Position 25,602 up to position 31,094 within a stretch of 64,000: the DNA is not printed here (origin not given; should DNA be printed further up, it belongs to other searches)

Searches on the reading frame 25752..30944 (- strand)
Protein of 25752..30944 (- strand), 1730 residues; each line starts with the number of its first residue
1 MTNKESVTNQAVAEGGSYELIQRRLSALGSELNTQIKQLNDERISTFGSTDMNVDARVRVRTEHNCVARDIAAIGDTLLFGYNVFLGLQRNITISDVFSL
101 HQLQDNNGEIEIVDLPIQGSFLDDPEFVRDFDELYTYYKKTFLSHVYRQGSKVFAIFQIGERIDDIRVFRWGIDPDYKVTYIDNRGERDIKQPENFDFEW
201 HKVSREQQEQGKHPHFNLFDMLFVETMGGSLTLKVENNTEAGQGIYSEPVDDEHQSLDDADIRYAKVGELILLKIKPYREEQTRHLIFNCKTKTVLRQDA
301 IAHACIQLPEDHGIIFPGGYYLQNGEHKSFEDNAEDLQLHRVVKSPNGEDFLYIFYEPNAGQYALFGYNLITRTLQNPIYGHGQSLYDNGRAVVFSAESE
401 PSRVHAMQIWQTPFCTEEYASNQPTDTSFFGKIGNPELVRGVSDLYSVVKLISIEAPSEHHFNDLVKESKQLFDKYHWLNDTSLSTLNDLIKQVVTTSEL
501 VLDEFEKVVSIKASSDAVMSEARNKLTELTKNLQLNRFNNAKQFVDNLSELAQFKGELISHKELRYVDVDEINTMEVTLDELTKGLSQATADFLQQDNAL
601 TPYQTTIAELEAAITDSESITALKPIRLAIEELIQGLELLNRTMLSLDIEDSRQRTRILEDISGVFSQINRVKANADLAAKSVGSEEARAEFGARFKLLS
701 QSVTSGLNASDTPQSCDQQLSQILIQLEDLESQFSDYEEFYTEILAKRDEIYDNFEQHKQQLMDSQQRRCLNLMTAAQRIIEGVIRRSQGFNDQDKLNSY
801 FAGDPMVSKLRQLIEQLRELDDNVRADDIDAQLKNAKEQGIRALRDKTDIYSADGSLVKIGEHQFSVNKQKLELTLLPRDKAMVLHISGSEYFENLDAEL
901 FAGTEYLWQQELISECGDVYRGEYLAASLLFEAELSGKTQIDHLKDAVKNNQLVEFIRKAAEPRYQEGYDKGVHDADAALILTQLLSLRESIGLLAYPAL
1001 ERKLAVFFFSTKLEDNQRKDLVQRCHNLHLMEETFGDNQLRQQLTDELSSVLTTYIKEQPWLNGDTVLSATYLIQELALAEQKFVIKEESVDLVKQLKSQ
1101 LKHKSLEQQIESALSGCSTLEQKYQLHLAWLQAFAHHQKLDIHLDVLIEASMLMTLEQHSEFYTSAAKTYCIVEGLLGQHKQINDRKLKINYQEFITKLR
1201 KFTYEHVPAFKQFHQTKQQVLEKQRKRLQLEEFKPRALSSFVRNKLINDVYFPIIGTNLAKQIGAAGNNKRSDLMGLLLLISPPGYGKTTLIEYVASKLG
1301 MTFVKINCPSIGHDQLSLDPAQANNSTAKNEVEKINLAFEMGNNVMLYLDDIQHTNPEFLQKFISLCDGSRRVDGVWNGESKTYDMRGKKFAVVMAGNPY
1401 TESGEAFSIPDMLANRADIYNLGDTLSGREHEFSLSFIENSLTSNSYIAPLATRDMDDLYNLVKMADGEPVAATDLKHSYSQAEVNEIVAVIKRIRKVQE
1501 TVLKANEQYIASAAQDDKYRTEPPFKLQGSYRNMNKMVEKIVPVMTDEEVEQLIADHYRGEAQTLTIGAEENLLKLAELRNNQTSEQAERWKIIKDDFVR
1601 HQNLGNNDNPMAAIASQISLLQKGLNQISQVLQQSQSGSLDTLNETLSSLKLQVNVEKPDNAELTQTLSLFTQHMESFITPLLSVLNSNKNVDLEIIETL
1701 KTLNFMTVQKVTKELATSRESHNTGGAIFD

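Call 7: search_protein_families(library=pfam, proteins=[window:25752-30944:-])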
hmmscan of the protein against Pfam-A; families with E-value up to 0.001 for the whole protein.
window:25752-30944:- (1730 aa): 6 families
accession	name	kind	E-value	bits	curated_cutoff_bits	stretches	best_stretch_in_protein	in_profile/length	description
PF12458.13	DUF3686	-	7.3e-192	638.2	25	1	31-477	1-448/448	ATPase involved in DNA repair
PF25472.1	DUF7902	-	3e-21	75.9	26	1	598-678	1-81/85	Domain of unknown function (DUF7902)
PF00004.35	AAA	-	4.8e-09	37.2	21.2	1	1278-1362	1-87/131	ATPase family associated with various cellular activities (AAA)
PF07728.20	AAA_5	-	1.7e-07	31.8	22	1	1278-1401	2-125/139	AAA domain (dynein-related subfamily)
PF13401.12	AAA_22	-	9.1e-07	29.7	27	1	1276-1369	6-110/130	AAA domain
PF05496.18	RuvB_N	-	0.00062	20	27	0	1265-1313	23-71/159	Holliday junction DNA helicase RuvB P-loop domain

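Call 9: search_protein_families(library=ncbifam, proteins=[window:25752-30944:-], max_evalue=0.01)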
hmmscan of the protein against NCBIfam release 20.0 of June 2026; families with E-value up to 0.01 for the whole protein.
window:25752-30944:- (1730 aa): 2 families
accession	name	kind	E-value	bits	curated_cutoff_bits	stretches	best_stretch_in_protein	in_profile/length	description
NF000868.0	PRK00080.1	equivalog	0.00018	20.5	282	1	1258-1313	36-89/330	Holliday junction branch migration DNA helicase RuvB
TIGR00635.1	ruvB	equivalog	0.00055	19.1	299.05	1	1267-1312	22-67/305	Holliday junction branch migration DNA helicase RuvB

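Call 30: search_protein_families(library=padloc, proteins=[window:25752-30944:-], max_evalue=0.01)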
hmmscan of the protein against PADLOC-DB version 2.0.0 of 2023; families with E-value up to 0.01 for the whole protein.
window:25752-30944:- (1730 aa): 1 family
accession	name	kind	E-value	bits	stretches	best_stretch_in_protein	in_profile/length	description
PDLC04140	mad8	-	0.0063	14.1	0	1274-1346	26-70/314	mads_8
